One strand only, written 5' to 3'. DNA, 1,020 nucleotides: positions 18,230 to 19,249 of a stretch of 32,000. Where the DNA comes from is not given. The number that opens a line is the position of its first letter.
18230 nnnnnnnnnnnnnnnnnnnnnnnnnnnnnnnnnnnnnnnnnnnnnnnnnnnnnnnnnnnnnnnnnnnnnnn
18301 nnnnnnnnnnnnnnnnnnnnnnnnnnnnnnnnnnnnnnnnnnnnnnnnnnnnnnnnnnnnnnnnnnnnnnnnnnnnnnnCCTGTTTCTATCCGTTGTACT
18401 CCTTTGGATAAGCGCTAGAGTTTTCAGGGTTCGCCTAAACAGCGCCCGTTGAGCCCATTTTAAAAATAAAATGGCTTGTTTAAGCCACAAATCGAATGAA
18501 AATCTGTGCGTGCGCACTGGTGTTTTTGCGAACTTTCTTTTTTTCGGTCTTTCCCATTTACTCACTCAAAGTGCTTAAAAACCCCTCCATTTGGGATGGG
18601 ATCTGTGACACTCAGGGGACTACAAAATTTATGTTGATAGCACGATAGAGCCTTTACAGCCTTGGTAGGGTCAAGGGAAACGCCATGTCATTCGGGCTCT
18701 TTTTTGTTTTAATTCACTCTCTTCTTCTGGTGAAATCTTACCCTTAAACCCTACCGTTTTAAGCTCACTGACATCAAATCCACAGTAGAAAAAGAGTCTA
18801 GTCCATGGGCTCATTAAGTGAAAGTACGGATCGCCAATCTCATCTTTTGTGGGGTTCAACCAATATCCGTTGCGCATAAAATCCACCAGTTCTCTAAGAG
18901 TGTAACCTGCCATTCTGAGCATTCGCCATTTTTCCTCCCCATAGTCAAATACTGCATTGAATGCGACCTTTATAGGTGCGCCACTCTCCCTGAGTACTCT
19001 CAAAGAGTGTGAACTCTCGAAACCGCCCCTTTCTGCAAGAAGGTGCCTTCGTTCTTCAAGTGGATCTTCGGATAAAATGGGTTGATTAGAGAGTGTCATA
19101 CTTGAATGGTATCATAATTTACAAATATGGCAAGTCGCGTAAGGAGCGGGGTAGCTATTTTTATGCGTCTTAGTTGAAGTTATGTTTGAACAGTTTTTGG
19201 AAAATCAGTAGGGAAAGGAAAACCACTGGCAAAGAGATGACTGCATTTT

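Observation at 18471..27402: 63-bp imperfect inverted repeats bracket an 8.9-kb segment holding the VirB4-like ATPase and the giant ORF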

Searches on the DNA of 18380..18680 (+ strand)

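Call 62: build_rna_model(alignment_id=A1, structure=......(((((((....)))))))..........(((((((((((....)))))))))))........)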
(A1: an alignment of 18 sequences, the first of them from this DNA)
Model R1 built from alignment A1 (18 sequences, 68 columns); structure: as given.
model positions 68; base pairs 18; branch points 1; effective number of sequences 12.17; information 0.826 bits per position. Calibrated on 0.2 Mb of random sequence (short: E-values are rough).
structure used (alignment columns):
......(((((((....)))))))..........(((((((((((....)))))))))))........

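Call 63: search_with_rna_model(model_id=R1, sources=[window, L001, L003, L005, L006, L007, L008, L009, L010, L011, L012, L013, L014, L015, L016, L017, L018, L019, L020, L021, L022, L023, L024], max_evalue=5)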
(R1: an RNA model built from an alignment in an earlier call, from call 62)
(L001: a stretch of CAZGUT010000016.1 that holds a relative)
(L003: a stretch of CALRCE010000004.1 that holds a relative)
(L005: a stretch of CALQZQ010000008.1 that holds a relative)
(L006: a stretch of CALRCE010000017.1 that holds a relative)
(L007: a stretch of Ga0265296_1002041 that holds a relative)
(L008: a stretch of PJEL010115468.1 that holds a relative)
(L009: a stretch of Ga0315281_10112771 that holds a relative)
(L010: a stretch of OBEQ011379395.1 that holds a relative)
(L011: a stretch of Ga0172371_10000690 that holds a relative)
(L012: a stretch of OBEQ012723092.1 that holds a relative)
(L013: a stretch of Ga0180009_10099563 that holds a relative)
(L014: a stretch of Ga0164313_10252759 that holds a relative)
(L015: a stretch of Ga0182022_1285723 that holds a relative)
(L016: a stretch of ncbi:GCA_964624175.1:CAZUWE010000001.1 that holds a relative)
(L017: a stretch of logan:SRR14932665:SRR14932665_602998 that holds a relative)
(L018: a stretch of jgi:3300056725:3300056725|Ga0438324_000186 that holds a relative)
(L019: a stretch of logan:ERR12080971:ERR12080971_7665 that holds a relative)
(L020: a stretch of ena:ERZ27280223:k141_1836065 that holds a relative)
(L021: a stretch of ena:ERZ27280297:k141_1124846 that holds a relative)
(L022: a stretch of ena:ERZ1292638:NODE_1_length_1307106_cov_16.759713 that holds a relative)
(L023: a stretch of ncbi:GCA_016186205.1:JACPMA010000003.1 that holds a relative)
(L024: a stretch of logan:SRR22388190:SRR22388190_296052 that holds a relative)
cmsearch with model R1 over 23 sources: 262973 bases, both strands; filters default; matches with E-value up to 5: 38.
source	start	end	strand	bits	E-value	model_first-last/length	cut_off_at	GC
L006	2381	2448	+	73.5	9.6e-14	1-68/68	no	0.4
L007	6342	6409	-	71.5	2.6e-13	1-68/68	no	0.43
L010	627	694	+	71.1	3.2e-13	1-68/68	no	0.43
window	27341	27408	-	71.1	3.3e-13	1-68/68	no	0.46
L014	764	831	+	71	3.4e-13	1-68/68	no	0.46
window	18465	18532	+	70.7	3.9e-13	1-68/68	no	0.4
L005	5782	5849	+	70.2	5.1e-13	1-68/68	no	0.46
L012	1722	1789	+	70.1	5.6e-13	1-68/68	no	0.46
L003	1496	1563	+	69.9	6.1e-13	1-68/68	no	0.37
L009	409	476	-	68.3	1.4e-12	1-68/68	no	0.34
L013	509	576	-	68.1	1.6e-12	1-68/68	no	0.43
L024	1210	1277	+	66.6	3.3e-12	1-68/68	no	0.46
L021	10410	10477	+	66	4.5e-12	1-68/68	no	0.43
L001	3951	4018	-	65.8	5.1e-12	1-68/68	no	0.41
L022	10392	10459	+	62.4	3e-11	1-68/68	no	0.4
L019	12401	12468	-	61.3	5.2e-11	1-68/68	no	0.38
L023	10410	10477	+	59.6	1.2e-10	1-68/68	no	0.37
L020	10392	10459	+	58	2.9e-10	1-68/68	no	0.41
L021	561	628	-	49.4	2.5e-08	1-68/68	no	0.43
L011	5252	5319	-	41.1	1.8e-06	1-68/68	no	0.4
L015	1149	1217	-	33.9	7.1e-05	1-68/68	no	0.45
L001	3995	4047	+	31.6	0.00024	7-60/68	no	0.43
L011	5252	5285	+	28.4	0.0012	27-60/68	no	0.44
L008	189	214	-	28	0.0016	35-60/68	no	0.42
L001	4023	4046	-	23.2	0.018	36-59/68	no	0.5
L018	3260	3293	+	21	0.058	27-60/68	no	0.44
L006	2407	2468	-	20.7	0.068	1-68/68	no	0.45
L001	3938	3992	+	18.3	0.23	1-68/68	no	0.44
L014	800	821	-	17.9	0.29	37-58/68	no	0.5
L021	10445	10468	-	16.9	0.47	36-59/68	no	0.42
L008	186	214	+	16.6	0.54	32-60/68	no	0.45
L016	21273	21343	+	15.1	1.2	1-68/68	no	0.34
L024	1203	1239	-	15.1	1.2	1-68/68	no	0.41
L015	1156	1182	+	15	1.3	34-60/68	no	0.44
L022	10418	10468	-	13.7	2.5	1-68/68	no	0.35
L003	1522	1570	-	13.5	2.7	1-68/68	no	0.35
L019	3621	3681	-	12.4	4.8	1-68/68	no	0.44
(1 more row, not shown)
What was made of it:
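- Copy density is low: about 2 solos in ~165 kb of unbiased loci (call 63).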

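Call 67: search_rna_families(source=window, start=18380, end=18680, threshold=evalue, max_evalue=1)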
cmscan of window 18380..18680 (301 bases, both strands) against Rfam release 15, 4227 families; matches with E-value up to 1: 2.
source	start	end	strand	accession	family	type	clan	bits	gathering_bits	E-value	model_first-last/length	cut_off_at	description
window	18468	18511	+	RF00032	Histone3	Cis-reg;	-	17.8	34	0.025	1-46/46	no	Histone 3' UTR stem-loop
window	18460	18491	+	RF02656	sot0042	Gene; sRNA;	-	12.7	88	0.39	77-108/174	no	Sense overlapping transcript RNA 0042 (sot)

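Call 69: search_dna_similar(query=window:18461-18545:+, collection=phages, mode=distant, max_evalue=0.01)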
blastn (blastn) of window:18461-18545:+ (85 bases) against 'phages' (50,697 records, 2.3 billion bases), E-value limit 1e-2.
No match.

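Call 70: search_dna_similar(query=window:18461-18545:+, collection=plasmids, mode=distant, max_evalue=0.01)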
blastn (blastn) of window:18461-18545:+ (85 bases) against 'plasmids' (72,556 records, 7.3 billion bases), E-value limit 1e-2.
No match.
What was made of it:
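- Tried and rejected: None found (calls 69, 70).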

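Call 89: search_with_rna_model(model_id=R1, source=window, filters=off, max_evalue=10)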
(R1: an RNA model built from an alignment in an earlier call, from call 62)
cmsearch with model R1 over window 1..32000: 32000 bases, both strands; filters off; matches with E-value up to 10: 14.
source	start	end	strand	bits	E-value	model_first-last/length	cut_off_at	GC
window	27341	27408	-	71.1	4e-14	1-68/68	no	0.46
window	18465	18532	+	70.7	4.8e-14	1-68/68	no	0.4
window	18472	18487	-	13.6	0.31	8-23/68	no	0.44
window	20116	20169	+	12.2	0.64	1-68/68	no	0.37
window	27386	27401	+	12.2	0.64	8-23/68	no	0.5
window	18153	18193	-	11.5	0.93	1-68/68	no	0.37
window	24522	24593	-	10.6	1.5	1-68/68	no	0.36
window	20783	20831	-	9.8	2.3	1-68/68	no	0.47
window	29650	29704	+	8.9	3.6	1-68/68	no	0.29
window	23658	23715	-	8.3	5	1-68/68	no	0.34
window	27355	27368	+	7.9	6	41-54/68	no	0.64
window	31467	31505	+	7.6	7.1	1-68/68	no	0.36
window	25908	25986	-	7.5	7.3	1-68/68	no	0.29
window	26244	26306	+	7.2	8.4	1-68/68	no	0.4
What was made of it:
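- On REP/BIME-RAYT or MITE: There are 2 copies in 32 kb and about 2 in ~165 kb of unbiased related loci (calls 63, 89).
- Checked: A covariance model run without filters finds no third copy in the window (call 89).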

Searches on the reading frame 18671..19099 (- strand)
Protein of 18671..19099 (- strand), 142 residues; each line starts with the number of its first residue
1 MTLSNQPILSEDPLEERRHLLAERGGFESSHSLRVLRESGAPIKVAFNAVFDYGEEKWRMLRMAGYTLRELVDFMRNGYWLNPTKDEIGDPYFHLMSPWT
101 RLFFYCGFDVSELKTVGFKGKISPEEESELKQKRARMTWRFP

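Call 7: search_protein_families(library=pfam, proteins=[window:18671-19099:-], max_evalue=0.01)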
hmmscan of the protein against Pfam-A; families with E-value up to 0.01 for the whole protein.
window:18671-19099:- (142 aa): 0 families

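Call 14: find_encoding_contigs(protein=window:18671-19099:-, flank=10000, max_places=10)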
Protein window:18671-19099:- (142 aa): no gene with exactly this product is on record in the collection.

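Call 72: search_protein_families(library=ncbifam, proteins=[window:18671-19099:-], max_evalue=0.01)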
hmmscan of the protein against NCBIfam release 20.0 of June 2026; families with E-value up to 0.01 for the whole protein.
window:18671-19099:- (142 aa): 0 families
